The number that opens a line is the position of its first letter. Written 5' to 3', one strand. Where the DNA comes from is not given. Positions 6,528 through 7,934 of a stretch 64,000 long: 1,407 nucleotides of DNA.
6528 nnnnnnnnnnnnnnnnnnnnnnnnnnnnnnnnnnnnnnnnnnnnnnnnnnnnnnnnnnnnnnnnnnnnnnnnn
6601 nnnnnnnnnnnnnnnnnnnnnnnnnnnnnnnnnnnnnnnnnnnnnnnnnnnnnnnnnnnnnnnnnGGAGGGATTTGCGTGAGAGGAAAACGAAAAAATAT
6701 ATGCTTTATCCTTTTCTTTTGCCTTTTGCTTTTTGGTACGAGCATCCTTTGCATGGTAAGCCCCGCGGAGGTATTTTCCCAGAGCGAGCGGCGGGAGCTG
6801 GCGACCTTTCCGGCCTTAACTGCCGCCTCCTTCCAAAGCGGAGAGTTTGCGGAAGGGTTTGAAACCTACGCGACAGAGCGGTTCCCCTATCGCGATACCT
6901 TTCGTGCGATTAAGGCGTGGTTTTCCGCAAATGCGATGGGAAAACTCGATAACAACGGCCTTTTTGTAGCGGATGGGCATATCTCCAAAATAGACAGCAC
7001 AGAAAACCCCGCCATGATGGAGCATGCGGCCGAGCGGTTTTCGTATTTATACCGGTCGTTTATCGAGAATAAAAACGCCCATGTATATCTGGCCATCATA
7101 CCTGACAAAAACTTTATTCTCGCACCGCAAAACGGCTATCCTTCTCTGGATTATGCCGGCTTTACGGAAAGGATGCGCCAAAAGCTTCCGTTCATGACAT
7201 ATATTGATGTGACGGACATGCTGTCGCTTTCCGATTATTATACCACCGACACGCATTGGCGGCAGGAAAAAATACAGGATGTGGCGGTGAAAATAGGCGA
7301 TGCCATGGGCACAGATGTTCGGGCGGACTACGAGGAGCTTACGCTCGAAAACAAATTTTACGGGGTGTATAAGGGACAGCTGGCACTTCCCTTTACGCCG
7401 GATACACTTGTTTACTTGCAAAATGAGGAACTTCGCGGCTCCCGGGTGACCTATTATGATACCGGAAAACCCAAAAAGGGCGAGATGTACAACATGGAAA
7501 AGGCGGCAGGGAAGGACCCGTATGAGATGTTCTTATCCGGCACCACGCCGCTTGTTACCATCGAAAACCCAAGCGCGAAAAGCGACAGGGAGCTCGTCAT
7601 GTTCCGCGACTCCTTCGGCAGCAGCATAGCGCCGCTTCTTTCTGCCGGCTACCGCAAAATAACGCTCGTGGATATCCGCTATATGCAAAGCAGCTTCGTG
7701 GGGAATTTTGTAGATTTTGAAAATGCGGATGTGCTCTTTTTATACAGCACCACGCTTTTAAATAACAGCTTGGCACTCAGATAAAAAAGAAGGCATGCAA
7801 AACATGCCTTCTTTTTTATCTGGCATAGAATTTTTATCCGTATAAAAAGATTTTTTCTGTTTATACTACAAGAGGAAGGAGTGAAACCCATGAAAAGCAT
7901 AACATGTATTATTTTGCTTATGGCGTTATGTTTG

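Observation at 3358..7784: Putative surface-protein modification cluster: FliB-like lysine methylase, Lys/Pro/Ala-rich lipoprotein and MBOAT/DHHW O-acyltransferase pair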

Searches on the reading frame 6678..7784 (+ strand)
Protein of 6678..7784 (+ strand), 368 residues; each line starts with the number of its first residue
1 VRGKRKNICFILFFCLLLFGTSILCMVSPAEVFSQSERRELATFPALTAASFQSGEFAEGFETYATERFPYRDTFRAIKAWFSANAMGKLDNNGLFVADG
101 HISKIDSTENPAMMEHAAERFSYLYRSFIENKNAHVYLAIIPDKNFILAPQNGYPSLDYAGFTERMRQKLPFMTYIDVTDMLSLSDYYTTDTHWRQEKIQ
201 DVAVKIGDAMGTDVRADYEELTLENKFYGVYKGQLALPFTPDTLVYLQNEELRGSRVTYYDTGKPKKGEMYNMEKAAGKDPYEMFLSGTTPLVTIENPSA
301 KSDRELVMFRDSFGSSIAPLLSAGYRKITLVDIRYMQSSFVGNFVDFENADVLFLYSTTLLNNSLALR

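Call 3: search_protein_families(library=pfam, proteins=[window:6678-7784:+], max_evalue=0.01)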
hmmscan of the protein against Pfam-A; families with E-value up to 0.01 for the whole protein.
window:6678-7784:+ (368 aa): 1 family
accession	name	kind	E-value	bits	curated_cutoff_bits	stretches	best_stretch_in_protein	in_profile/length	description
PF14286.12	DHHW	-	4e-09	36.7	25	2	268-329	322-383/385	DHHW protein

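Call 4: search_protein_families(library=ncbifam, proteins=[window:6678-7784:+], max_evalue=0.01)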
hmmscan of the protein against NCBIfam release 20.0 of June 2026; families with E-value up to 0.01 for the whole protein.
window:6678-7784:+ (368 aa): 0 families

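Call 12: search_solved_structures(query=window:6678-7784:+, max_evalue=1, show_alignments=2)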
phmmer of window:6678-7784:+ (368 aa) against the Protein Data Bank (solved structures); distinct sequences matched with E-value up to 1: 3.
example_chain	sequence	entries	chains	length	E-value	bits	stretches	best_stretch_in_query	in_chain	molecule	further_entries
5v8d_A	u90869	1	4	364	2.3e-14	56.4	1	36-363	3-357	Bacillus cereus PatB1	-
5v8e_A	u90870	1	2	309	1.5e-09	40.5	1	186-363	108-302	Bacillus cereus PatB1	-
4nzk_A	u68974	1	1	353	2.4e-05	26.8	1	235-358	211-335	Uncharacterized protein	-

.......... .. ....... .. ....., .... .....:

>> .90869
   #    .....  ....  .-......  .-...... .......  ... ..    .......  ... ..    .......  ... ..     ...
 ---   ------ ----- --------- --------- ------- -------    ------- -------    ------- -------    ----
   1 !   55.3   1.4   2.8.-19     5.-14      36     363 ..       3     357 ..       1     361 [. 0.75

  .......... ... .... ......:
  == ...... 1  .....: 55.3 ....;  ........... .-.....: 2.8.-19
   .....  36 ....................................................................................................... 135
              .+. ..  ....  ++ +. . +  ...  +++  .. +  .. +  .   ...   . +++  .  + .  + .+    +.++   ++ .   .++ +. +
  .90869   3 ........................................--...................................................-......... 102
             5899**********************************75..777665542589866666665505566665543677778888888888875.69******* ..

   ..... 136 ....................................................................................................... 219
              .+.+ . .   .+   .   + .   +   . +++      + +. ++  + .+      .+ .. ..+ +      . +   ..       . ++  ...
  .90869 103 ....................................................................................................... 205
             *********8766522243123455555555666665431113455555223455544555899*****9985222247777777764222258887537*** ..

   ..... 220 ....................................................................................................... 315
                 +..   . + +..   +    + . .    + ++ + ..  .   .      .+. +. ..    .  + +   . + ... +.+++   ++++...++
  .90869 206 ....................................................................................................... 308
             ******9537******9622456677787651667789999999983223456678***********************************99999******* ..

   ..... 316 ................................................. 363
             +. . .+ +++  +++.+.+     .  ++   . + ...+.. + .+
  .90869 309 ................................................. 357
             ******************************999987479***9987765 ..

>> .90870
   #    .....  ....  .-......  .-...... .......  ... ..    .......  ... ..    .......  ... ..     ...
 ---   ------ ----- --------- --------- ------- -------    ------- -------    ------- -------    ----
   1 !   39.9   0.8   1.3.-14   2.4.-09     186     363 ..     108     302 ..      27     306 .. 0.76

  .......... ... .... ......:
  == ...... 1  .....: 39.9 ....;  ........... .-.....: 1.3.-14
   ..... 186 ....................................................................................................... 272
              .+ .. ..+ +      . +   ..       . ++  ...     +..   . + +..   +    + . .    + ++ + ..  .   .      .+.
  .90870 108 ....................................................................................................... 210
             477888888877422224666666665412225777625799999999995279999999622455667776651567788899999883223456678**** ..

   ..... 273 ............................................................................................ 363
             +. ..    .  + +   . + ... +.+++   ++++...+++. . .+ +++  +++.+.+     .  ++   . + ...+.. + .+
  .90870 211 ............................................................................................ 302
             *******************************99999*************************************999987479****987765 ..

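Call 72: search_dna_similar(query=window:6678-7781:+, collection=plasmids, mode=protein, max_rows=25, max_evalue=0.00001)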
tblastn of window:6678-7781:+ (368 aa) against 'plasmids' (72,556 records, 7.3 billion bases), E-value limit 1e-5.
Records with a match: 12; places in all: 12; records where one place covers at least 80% of the query: 11.
Best place of each record, by identity: <60% 12.
By first word of the organism name: Bacillus 8; Clostridium 1; Monoglobus 1; Pusillibacter 1; Paenibacillus 1.
By predicted mobility (MOB-suite, as given by PLSDB): non-mobilizable 9; conjugative 3.
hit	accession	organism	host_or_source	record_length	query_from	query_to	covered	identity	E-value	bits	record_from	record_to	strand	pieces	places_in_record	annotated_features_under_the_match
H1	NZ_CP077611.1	Clostridium estertheticum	single colony,bovine feces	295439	23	358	91%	27.5%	1e-17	92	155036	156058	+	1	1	DHHW family protein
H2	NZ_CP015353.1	Bacillus thuringiensis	Caenorhabditis elegans,whole organism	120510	24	357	91%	27.1%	1e-23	110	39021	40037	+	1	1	DHHW family protein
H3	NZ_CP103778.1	Bacillus toyonensis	cell culture,Commercial plant nursery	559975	20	357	92%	25.6%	3e-21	102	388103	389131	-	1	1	DHHW family protein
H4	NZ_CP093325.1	Bacillus sp. N5-665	whole organism,peat soil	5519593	33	365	90%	25.7%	2e-12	76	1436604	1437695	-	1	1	none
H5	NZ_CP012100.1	Bacillus thuringiensis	whole organism,soil sample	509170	20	357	92%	25.4%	2e-21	103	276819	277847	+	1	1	DHHW family protein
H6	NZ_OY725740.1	Monoglobus pectinilyticus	-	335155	20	339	87%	26.5%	4e-16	87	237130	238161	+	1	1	DHHW family protein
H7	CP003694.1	Bacillus thuringiensis MC28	-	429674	20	357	92%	24.8%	1e-19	98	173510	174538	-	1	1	hypothetical protein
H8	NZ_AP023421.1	Pusillibacter faecalis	Homo sapiens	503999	20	339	87%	26.1%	4e-22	105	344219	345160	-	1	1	DHHW family protein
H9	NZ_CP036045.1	Bacillus mycoides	cell culture,soil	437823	20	357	92%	24.6%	6e-21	102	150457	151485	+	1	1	DHHW family protein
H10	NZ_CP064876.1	Bacillus toyonensis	sediment,deep-sea sediment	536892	20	357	92%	24.2%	4e-19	97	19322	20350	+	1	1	DHHW family protein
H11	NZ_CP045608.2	Bacillus cereus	Whole organism,soil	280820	20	340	87%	24.8%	3e-21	102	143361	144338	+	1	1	DHHW family protein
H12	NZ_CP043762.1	Paenibacillus sp. 37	whole organism,rhizosphere of Abies ...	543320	225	357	36%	32.1%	2e-6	57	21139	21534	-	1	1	DHHW family protein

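Call 74: get_annotated_region(hit=H8, flank=6000)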
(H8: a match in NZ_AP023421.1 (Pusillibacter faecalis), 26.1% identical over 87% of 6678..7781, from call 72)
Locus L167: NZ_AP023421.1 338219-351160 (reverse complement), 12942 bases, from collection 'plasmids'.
description: Pusillibacter faecalis strain MM59 plasmid pMM59_01
organism: Pusillibacter faecalis (NCBI taxid 2714358)
taxonomy: Bacteria; Bacillota; Clostridia; Eubacteriales; Oscillospiraceae; Pusillibacter; Pusillibacter faecalis
host: -; source: Homo sapiens; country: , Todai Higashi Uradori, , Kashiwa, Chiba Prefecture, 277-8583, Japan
typing (MOB-suite, as given by PLSDB): conjugative; relaxase MOBQ,MOBV; mating-pair formation MPF_T
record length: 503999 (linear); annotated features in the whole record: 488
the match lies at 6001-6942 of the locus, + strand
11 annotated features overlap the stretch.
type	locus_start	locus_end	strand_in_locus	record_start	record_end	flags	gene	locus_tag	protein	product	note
CDS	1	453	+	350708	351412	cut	-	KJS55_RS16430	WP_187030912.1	sigma-70 family RNA polymerase sigma factor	GO:0006352 - DNA-templated transcription initiation [Evidence IEA]; GO:0006355 - regulation of DNA-templated ...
CDS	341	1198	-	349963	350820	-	-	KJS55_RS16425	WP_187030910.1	TIGR03915 family putative DNA repair protein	GO:0008150 - biological_process [Evidence IEA]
CDS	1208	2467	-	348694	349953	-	-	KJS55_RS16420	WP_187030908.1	putative DNA modification/repair radical SAM protein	-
CDS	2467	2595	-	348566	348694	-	-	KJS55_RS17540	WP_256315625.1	hypothetical protein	-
CDS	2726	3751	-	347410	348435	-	-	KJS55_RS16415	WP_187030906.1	aminotransferase class I/II-fold pyridoxal phosphate-dependent enzyme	GO:0009058 - biosynthetic process [Evidence IEA]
CDS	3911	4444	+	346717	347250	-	-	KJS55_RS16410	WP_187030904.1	DUF4358 domain-containing protein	-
CDS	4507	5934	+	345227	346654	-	-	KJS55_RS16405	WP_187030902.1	MBOAT family protein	-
CDS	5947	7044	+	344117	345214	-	-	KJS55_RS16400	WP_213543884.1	DHHW family protein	-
CDS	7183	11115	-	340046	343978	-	-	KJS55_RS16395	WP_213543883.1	M56 family metallopeptidase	-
CDS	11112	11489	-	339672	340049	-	-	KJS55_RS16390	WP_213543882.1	BlaI/MecI/CopY family transcriptional regulator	GO:0045892 - negative regulation of DNA-templated transcription [Evidence IEA]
CDS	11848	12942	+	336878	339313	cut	-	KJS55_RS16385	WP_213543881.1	UvrD-helicase domain-containing protein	-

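Call 75: get_annotated_region(hit=H2, flank=6000)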
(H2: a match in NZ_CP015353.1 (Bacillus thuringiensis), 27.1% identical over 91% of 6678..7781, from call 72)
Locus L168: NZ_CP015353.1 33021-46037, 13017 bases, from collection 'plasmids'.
description: Bacillus thuringiensis strain MYBT18246 plasmid p120510, complete sequence
organism: Bacillus thuringiensis (NCBI taxid 1428)
taxonomy: Bacteria; Bacillota; Bacilli; Bacillales; Bacillaceae; Bacillus; Bacillus thuringiensis
host: -; source: Caenorhabditis elegans,whole organism; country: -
typing (MOB-suite, as given by PLSDB): conjugative; replicon rep_cluster_1738; relaxase MOBP; mating-pair formation MPF_T
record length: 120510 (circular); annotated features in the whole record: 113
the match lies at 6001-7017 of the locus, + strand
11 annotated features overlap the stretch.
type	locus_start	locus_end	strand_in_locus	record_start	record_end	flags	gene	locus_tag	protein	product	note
CDS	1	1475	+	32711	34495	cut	-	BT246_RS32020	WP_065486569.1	HAMP domain-containing sensor histidine kinase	GO:0007165 - signal transduction [Evidence IEA]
CDS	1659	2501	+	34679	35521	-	-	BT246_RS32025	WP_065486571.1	polysaccharide deacetylase family protein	GO:0005975 - carbohydrate metabolic process [Evidence IEA]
CDS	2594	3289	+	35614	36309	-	-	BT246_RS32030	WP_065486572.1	GDSL-type esterase/lipase family protein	-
CDS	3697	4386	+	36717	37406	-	-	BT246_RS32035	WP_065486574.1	GDSL-type esterase/lipase family protein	-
CDS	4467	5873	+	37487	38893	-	-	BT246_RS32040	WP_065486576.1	MBOAT family O-acyltransferase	-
CDS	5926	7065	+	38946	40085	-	-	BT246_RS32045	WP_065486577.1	DHHW family protein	-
CDS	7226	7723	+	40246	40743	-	-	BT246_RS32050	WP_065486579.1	DUF4358 domain-containing protein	-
CDS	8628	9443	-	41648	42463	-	-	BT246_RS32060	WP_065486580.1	5'-nucleotidase, lipoprotein e(P4) family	-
CDS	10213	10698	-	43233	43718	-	-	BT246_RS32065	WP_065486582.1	hypothetical protein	-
CDS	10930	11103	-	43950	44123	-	-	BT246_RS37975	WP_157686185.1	hypothetical protein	-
CDS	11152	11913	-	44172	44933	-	yidC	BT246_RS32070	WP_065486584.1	membrane protein insertase YidC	GO:0051205 - protein insertion into membrane [Evidence IEA]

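Call 76: get_annotated_region(hit=H6, flank=6000)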
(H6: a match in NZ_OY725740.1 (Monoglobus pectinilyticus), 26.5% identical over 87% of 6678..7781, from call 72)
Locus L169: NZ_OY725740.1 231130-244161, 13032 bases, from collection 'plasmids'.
description: Monoglobus pectinilyticus strain Ruminococcaceae species TSDC17.2-1.2 plasmid 16, complete sequence
organism: Monoglobus pectinilyticus (NCBI taxid 1981510)
taxonomy: Bacteria; Bacillota; Clostridia; Monoglobales; Monoglobaceae; Monoglobus; Monoglobus pectinilyticus
host: -; source: -; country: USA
typing (MOB-suite, as given by PLSDB): non-mobilizable
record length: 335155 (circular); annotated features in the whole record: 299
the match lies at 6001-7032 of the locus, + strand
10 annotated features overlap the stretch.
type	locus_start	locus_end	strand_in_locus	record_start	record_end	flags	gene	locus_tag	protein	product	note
CDS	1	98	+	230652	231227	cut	-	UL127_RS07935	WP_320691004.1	5-formyltetrahydrofolate cyclo-ligase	GO:0006730 - one-carbon metabolic process [Evidence IEA]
CDS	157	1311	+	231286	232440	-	mltG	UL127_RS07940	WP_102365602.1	endolytic transglycosylase MltG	GO:0071555 - cell wall organization [Evidence IEA]; GO:0009252 - peptidoglycan biosynthetic process [Evidence IEA]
CDS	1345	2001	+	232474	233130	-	-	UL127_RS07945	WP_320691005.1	O-methyltransferase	GO:0032259 - methylation [Evidence IEA]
CDS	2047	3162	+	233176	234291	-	rodA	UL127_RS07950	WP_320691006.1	rod shape-determining protein RodA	GO:0008360 - regulation of cell shape [Evidence IEA]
CDS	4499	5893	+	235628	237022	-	-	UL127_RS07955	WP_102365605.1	MBOAT family O-acyltransferase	-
CDS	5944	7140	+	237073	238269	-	-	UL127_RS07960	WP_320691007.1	DHHW family protein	-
CDS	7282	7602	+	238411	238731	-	-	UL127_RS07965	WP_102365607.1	Veg family protein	-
CDS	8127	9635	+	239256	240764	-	rny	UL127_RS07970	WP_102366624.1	ribonuclease Y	GO:0006402 - mRNA catabolic process [Evidence IEA]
CDS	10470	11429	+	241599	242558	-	-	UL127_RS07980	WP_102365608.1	glycosyltransferase family 2 protein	-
CDS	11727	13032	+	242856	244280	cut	-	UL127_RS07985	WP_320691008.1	S-layer homology domain-containing protein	-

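Call 81: search_protein_families(library=pfam, proteins=[L167:3911-4441:+, L168:7226-7720:+], max_evalue=0.01)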
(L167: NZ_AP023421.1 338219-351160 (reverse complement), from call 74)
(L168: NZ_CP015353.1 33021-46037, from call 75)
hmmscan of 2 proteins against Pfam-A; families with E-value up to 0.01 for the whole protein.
L167:3911-4441:+ (177 aa): 1 family
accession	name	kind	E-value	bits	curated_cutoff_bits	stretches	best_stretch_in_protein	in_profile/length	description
PF14270.11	DUF4358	-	8.8e-08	32.8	25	1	63-161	9-102/102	Domain of unknown function (DUF4358)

L168:7226-7720:+ (165 aa): 1 family
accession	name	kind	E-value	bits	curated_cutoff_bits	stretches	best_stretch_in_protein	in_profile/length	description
PF14270.11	DUF4358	-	7.8e-31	106.8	25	1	53-150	4-102/102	Domain of unknown function (DUF4358)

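Call 82: search_solved_structures(query=L168:7226-7720:+, max_evalue=1)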
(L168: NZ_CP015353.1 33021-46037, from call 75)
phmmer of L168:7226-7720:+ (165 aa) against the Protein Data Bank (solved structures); distinct sequences matched with E-value up to 1: 4.
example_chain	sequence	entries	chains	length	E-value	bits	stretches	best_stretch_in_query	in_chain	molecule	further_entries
3j6b_T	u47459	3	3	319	0.64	13.2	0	30-105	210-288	54S ribosomal protein L4, mitochondrial | Large ribosomal subunit protein uL29m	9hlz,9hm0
2bnw_A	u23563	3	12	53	0.65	13.2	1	86-129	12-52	ORF OMEGA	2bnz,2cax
2cim_A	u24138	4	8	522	0.81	12.8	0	65-133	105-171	SERYL-TRNA SYNTHETASE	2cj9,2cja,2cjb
6z1p_AH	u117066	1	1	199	0.92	12.7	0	65-109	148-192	mL40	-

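Call 83: search_solved_structures(query=L167:3911-4441:+, max_evalue=1)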
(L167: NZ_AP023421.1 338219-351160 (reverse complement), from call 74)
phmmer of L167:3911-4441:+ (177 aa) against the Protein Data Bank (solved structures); distinct sequences matched with E-value up to 1: 0.
